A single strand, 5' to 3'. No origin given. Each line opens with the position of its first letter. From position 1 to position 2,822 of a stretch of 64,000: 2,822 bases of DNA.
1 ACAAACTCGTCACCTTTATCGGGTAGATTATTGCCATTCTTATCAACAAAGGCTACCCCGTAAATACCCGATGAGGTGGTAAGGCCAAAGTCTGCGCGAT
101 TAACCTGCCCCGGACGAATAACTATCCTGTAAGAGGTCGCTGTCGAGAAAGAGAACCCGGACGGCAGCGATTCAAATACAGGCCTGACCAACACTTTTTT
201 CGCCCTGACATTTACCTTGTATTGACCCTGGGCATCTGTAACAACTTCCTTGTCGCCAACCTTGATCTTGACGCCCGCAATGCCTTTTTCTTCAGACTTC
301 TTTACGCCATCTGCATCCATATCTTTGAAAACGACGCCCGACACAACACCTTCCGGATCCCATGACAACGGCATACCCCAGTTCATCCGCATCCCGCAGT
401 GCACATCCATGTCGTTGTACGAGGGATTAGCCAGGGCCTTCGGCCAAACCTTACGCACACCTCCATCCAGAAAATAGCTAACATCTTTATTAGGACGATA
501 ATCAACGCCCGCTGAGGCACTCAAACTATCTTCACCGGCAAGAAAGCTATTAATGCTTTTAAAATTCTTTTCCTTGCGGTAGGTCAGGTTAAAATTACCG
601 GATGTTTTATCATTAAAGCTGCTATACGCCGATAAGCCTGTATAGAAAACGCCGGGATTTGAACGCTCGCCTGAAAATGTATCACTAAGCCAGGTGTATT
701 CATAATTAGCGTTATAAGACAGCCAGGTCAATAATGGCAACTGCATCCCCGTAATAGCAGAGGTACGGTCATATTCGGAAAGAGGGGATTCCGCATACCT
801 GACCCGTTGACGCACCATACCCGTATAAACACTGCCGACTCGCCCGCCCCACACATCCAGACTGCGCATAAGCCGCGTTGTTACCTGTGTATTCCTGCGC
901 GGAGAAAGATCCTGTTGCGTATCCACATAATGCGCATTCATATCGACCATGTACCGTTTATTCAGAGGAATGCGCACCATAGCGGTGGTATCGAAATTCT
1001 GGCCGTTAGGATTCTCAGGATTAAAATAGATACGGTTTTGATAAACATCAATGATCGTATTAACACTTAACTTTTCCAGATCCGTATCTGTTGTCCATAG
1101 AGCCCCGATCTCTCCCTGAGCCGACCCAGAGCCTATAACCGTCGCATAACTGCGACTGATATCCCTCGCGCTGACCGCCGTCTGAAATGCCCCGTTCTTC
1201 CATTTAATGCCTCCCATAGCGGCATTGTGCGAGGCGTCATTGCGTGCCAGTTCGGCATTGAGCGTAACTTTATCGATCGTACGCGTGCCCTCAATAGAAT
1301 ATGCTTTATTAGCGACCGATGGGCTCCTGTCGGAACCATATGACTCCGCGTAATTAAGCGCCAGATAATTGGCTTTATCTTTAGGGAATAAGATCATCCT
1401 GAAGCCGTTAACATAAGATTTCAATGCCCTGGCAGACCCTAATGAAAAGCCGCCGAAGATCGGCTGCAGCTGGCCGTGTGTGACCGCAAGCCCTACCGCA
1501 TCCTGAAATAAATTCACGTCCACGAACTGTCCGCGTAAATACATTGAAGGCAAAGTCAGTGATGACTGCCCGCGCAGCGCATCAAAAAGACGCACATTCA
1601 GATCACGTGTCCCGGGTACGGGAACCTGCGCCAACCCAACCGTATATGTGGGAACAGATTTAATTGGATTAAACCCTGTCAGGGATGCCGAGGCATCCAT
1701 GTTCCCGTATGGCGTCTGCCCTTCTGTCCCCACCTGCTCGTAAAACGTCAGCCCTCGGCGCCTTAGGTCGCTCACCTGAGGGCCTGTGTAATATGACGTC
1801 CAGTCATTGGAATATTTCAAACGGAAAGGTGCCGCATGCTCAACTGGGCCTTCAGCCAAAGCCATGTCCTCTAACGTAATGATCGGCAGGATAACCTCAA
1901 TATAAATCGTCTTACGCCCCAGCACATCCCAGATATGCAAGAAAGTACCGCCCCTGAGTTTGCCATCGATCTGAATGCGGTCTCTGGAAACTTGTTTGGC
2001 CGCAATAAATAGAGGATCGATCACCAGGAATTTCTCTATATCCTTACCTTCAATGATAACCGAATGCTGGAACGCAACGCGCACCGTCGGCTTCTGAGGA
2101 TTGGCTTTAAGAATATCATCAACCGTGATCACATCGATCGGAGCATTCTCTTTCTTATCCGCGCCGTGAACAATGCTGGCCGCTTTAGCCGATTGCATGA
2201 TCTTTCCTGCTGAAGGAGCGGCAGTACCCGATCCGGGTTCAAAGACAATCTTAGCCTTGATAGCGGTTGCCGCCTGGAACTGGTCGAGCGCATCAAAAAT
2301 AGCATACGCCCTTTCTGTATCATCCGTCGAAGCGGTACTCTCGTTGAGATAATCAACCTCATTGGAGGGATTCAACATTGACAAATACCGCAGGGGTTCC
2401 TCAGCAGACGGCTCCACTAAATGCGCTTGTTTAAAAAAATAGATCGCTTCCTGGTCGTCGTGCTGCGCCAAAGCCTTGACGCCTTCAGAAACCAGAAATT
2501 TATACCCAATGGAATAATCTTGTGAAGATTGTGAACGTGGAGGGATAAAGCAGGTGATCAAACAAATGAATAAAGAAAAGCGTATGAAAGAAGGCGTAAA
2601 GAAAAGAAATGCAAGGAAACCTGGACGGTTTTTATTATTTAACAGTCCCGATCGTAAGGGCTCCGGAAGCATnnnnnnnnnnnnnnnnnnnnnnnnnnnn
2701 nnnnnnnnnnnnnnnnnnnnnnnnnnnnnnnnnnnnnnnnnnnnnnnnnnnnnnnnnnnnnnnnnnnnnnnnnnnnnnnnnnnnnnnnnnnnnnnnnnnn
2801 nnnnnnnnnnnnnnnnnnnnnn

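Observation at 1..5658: Four-gene chaperone/usher-like surface-fibre locus that does not fit the classical usher blueprint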

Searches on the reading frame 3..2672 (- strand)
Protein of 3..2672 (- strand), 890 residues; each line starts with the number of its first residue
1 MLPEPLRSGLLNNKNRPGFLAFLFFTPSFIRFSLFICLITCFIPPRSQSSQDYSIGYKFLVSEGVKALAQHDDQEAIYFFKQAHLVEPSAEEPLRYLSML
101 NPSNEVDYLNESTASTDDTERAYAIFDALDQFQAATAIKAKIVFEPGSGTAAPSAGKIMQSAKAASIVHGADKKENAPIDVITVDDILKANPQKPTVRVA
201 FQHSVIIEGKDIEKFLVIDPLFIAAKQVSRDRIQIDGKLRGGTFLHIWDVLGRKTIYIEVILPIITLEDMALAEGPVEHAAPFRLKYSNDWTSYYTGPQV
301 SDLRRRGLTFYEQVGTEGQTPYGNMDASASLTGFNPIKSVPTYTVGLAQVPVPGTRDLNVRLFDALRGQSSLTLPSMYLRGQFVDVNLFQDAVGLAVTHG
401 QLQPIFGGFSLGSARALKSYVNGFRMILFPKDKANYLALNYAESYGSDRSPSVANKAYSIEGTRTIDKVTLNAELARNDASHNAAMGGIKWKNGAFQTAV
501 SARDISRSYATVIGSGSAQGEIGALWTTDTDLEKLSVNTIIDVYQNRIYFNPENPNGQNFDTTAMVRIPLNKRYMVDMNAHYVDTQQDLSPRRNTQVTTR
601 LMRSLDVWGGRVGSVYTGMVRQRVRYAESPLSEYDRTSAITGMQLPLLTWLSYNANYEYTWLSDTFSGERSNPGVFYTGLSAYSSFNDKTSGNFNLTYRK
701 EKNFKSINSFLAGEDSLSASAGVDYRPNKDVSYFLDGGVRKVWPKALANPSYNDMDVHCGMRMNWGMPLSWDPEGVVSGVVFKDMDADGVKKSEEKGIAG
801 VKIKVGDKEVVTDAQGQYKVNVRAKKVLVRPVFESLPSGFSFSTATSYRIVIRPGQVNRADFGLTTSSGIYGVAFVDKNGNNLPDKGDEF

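Call 6: search_protein_families(library=pfam, proteins=[window:3-2672:-], max_evalue=1)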
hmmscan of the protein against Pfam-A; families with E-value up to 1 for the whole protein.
window:3-2672:- (890 aa): 4 families
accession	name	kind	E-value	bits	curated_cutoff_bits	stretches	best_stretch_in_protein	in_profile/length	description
PF17210.9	SdrD_B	-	2e-05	25.2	29.7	1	780-822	6-55/112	SdrD B-like domain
PF16371.11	MetallophosN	-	3.3e-05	24.4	35.6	1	790-862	3-75/77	N terminal of Calcineurin-like phosphoesterase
PF13629.12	T2SS-T3SS_pil_N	-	0.0049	17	23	1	195-254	3-63/72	Pilus formation protein N terminal region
PF13620.12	CarboxypepD_reg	-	0.02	15.7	32.3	1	790-864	6-81/82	Carboxypeptidase regulatory-like domain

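Call 7: search_protein_families(library=ncbifam, proteins=[window:3-2672:-], max_evalue=1)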
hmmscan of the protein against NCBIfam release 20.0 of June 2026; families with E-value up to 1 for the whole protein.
window:3-2672:- (890 aa): 1 family
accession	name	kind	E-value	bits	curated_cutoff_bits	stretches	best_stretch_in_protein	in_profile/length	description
NF047820.1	TalGalacDh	equivalog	0.15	10.9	500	0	788-815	157-184/371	L-talarate/galactarate dehydratase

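Call 17: find_homologous_proteins(query=window:3-2672:-, max_evalue=0.001)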
Query window:3-2672:- (890 aa): 6 proteins with E <= 0.001 among 8000 candidates.
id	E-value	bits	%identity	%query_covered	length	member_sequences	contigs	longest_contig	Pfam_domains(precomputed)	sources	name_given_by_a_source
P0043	0.0e+0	1871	100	92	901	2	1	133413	PF16371.13,PF13620.13,PF17210.10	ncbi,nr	ncbi:MAG: hypothetical protein HQL17_03800 [Candidatus Omnitrophica bacterium]|nr:hypothetical prote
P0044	0.0e+0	1309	63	100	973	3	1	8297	PF13629.13,PF16371.13,PF13620.13,PF17210.10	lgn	-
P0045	0.0e+0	1244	63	93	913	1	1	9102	PF13629.13,PF16371.13,PF17210.10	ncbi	ncbi:MAG: pilus assembly protein N-terminal domain-containing protein [Candidatus Omnitrophota bacte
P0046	2.7e-256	871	43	97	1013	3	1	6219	PF13629.13,PF16371.13,PF13620.13,PF17210.10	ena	-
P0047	2.4e-228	779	43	94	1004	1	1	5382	PF13620.13,PF17210.10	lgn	-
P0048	9.3e-227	773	44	94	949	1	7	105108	PF13629.13,PF13620.13,PF17210.10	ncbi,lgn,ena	-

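Call 34: predict_structure(alignment_id=A2)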
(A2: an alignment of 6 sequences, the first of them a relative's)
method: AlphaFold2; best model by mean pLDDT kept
length: 901 residues; sequences in the alignment: 6
mean_pLDDT: 41.6   pTM: 0.25
mean pLDDT of the five models: 41.6, 39.6, 38.9, 38.0, 34.5
residues with pLDDT >= 90: 1; 70-90: 105; 50-70: 114; < 50: 681
segments of 3 or more residues with pLDDT < 50: 1-137, 149-153, 173-179, 183-694, 786-791, 893-901
pLDDT, mean of each block of 10 residues (from residue 1): 41 41 35 37 38 42 36 26 27 24 26 25 31 44 51 55 58 49 48 44 33 38 29 27 25 28 28 27 27 27 28 28 32 33 31 35 38 37 36 34 28 25 25 26 23 24 26 25 30 34 40 36 35 44 43 39 33 41 33 37 31 25 29 27 22 30 40 28 30 54 67 79 78 81 86 72 67 54 49 57 70 60 79 83 77 79 66 70 61 44 30
secondary structure, 60 per line:
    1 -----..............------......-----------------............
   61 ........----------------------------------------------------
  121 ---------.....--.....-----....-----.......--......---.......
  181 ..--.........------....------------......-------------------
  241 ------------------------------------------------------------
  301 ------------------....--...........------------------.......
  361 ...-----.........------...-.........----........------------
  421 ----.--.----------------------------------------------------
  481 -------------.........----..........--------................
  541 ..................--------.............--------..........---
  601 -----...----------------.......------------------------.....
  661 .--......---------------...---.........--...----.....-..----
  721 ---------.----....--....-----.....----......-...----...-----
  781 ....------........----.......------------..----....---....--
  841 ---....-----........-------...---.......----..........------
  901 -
elements in order (helices of 4 or more, strands of 3 or more residues): H6-19 H26-31 H49-68 E130-134 E137-141 E147-150 E156-162 E165-170 E174-182 E185-193 H200-203 E216-221 H319-322 E325-335 E354-363 E369-377 E388-396 H401-408 E494-502 E507-516 E525-540 E544-558 E567-579 E588-597 E625-631 E656-661 E664-669 E691-699 E702-704 E709-713 E735-738 E741-744 E750-754 E759-764 E773-775 E781-784 E791-798 E803-809 E828-831 E835-838 E844-847 E853-860 E868-870 E874-880 E885-894

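Call 56: search_solved_structures(query=A4, max_evalue=10, show_alignments=0)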
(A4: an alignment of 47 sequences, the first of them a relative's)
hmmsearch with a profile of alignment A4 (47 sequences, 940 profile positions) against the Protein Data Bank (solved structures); distinct sequences matched with E-value up to 10: 35.
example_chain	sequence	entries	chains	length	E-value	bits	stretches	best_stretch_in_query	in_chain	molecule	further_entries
8bu0_A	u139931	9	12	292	3e-07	31.9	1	34-76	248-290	Consensus tetratricopeptide repeat protein | Crystal structure of an 8-repeat consensus TPR superhelix with Zinc. | Monomer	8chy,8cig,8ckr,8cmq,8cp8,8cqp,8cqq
9qhb_A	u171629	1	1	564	1.7e-06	29.4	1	34-77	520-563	Engineered tetratricopeptide repeat protein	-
7obi_A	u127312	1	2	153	5e-06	27.9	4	42-78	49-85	CTPR-rv4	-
9qhc_A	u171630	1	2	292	8.6e-06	27.1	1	34-77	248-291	Engineered tetratricopeptide repeat protein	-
10ps_A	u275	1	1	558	1.8e-05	26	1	751-898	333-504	Serine-aspartate repeat-containing protein D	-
1na0_A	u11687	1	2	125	6.8e-05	24.1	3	34-77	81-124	designed protein CTPR3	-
2fo7_A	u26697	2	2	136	8.7e-05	23.8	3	34-65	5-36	SYNTHETIC CONSENSUS TPR PROTEIN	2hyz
8ch0_A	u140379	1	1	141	0.00013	23.2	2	33-65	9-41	Consensus tetratricopeptide repeat protein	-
5hrz_A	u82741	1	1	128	0.00057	21.1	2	34-78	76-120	TPR domain protein 1na0C3_3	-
1na3_A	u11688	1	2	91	0.00065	20.9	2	34-77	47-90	designed protein CTPR2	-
5jno_B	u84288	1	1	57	0.0015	19.7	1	24-69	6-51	DNA excision repair protein ERCC-6-like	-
6v8e_A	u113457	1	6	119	0.0016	19.6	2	34-77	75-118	Designed protein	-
6vl6_A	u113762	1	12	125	0.0019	19.3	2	23-65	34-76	T33_dn2A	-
2wqh_A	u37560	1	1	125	0.0034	18.5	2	34-77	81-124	CTPR3Y3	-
9gzg_A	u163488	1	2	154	0.0042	18.2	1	41-77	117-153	Engineered CTPR protein with glutamic acids for conductivity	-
8jvb_A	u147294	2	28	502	2.4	9.1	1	165-248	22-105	Type II and III secretion system protein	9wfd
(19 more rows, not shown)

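Call 57: search_protein_families(library=pfam, alignment_id=A4, max_evalue=1)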
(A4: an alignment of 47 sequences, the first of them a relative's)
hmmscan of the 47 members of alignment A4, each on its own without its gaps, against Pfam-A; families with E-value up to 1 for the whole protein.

A. member 1, P0043 (901 aa): 6 families
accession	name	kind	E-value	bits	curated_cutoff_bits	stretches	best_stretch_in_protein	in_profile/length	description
PF17210.9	SdrD_B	-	1.2e-10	42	29.7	2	713-755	6-55/112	SdrD B-like domain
PF16371.11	MetallophosN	-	5.8e-07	30.1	35.6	1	723-795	3-75/77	N terminal of Calcineurin-like phosphoesterase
PF13620.12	CarboxypepD_reg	-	1.2e-06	29.2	32.3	2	723-797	6-81/82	Carboxypeptidase regulatory-like domain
PF13715.12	CarbopepD_reg_2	-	0.00085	19.7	32.2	1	725-759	8-45/88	CarboxypepD_reg-like domain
PF13629.12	T2SS-T3SS_pil_N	-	0.0049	17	23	1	128-187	3-63/72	Pilus formation protein N terminal region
PF17957.7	Big_7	-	0.29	12.3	24.1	0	728-758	29-59/70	Bacterial Ig domain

B. families by the number of members that match (of 47 scanned): 46 families (the first 25 are shown)
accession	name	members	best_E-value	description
PF17210.9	SdrD_B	47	3.2e-17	SdrD B-like domain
PF13629.12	T2SS-T3SS_pil_N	44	3e-09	Pilus formation protein N terminal region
PF13620.12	CarboxypepD_reg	44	3e-08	Carboxypeptidase regulatory-like domain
PF16371.11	MetallophosN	38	5.6e-07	N terminal of Calcineurin-like phosphoesterase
PF13715.12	CarbopepD_reg_2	34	5.3e-07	CarboxypepD_reg-like domain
PF07719.23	TPR_2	24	0.00032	Tetratricopeptide repeat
PF00515.34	TPR_1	15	0.00054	Tetratricopeptide repeat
PF11008.14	DUF2846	11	0.0044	Protein of unknown function (DUF2846)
PF13517.12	FG-GAP_3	6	0.0078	FG-GAP-like repeat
PF09912.14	DUF2141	5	0.014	Uncharacterized protein conserved in bacteria (DUF2141)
PF09430.16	EMC7_beta-sandw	4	0.00033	ER membrane protein complex subunit 7, beta-sandwich domain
PF13181.12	TPR_8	4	0.0051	Tetratricopeptide repeat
PF17957.7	Big_7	4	0.027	Bacterial Ig domain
PF06832.18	BiPBP_C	3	0.0044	Penicillin-Binding Protein C-terminus Family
PF15976.11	CooC_C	2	0.018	CS1-pili formation C-terminal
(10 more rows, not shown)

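Call 94: fold_search(model_id=the predicted structure, library=pdb)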
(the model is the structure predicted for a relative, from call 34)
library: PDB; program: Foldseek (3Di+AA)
matches with E <= 10: 390; with E <= 0.001: 0
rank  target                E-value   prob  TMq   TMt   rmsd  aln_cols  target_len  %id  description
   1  5iv8_A                2.3e-02  0.21  0.10  0.15  26.5       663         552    8  The LPS Transporter LptDE from Klebsiella pneumoniae, core complex (released 2016-05-18)
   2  3v9f_A                4.0e-02  0.11  0.06  0.07  30.3       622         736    7  Crystal Structure of the extracellular domain of the putative hybrid two component system BT3049 from B. thetaiotaomic (released 2012-03-14)
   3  9rpw_D                4.2e-02  0.25  0.12  0.17  27.3       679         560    8  Cryo-EM structure of Shigella flexneri LptDE dimer: closed-state unbound and open-state bound by Oekolampad phage RBP (released 2025-12-10)
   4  5a9d_A                4.9e-02  0.23  0.06  0.19  19.4       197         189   11  Crystal structure of the extracellular domain of PepT1 (released 2015-09-09)
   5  9ia5_A                5.4e-02  0.21  0.11  0.13  28.1       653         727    8  LpDEM from Escherichia coli (released 2025-12-10)
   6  7eeb_H                5.4e-02  0.06  0.06  0.06  29.6       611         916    7  Structure of the CatSpermasome (released 2021-07-28)
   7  9fxs_D                5.6e-02  0.16  0.09  0.11  24.8       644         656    9  Cryo-EM structure of the type 1 pilus complex including pilus rod and FimI-bound assembly platform after incorporation (released 2025-06-04)
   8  4a2m_A                6.5e-02  0.15  0.07  0.08  23.1       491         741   11  Structure of the periplasmic domain of the heparin and heparan sulphate sensing hybrid two component system BT4663 in  (released 2012-05-02)
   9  9i93_A                6.9e-02  0.14  0.09  0.13  27.4       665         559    7  Cryo-EM structure of Shigella flexneri LptDE bound by a Bicyclic peptide molecule (Compound 2) (released 2025-10-15)
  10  9i92_A                7.6e-02  0.18  0.11  0.16  25.2       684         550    7  Cryo-EM structure of Shigella flexneri LptDE bound by a Bicyclic peptide molecule (Compound 1) (released 2025-10-15)
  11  5hts_D                8.8e-02  0.38  0.06  0.18  19.7       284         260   10  Crystal structure of shaft pilin spaA from Lactobacillus rhamnosus GG - D295N mutant (released 2016-07-20)
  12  5iv9_A                8.8e-02  0.16  0.11  0.13  26.7       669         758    6  The LPS Transporter LptDE from Klebsiella pneumoniae, full-length (released 2016-05-18)
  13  9q8n_A                9.3e-02  0.12  0.10  0.14  27.0       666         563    7  Cryo-EM structure of Shigella flexneri LptDE bound by a Bicyclic peptide molecule (Compound 16) (released 2025-10-15)
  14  7bnq_A                1.0e-01  0.15  0.09  0.10  27.5       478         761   10  Lateral-closed conformation of the lid-locked BAM complex (BamA E435C S665C, BamBDCE) by cryoEM (released 2021-06-02)
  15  9i94_A                1.1e-01  0.13  0.10  0.14  27.5       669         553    6  Cryo-EM structure of Shigella flexneri LptDE bound by a Bicyclic peptide molecule (Compound 3) (released 2025-10-15)
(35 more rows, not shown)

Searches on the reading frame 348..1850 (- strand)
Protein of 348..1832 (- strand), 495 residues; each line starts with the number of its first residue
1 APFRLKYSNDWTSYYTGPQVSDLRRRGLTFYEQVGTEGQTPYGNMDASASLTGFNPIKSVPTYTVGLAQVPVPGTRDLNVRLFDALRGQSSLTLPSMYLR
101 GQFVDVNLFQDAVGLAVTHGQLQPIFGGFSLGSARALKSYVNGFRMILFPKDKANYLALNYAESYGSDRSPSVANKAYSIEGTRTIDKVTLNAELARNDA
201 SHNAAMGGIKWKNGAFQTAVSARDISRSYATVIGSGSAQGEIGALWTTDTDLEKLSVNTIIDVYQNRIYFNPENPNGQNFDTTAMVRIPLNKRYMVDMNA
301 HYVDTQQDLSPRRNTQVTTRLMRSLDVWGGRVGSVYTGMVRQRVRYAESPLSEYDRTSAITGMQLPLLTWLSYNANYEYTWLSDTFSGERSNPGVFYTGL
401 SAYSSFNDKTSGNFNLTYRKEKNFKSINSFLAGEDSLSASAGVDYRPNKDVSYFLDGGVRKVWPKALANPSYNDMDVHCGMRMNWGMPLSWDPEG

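Call 18: find_homologous_proteins(query=window:348-1832:-, max_evalue=0.001)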
Query seq(495 aa): 8000 candidates shared short words with the query, none scored E <= 0.001.

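Call 107: search_solved_structures(query=A6, max_evalue=10, show_alignments=2)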
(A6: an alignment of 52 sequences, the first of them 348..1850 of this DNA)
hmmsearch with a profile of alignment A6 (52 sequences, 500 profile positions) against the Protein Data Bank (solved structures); distinct sequences matched with E-value up to 10: 0.
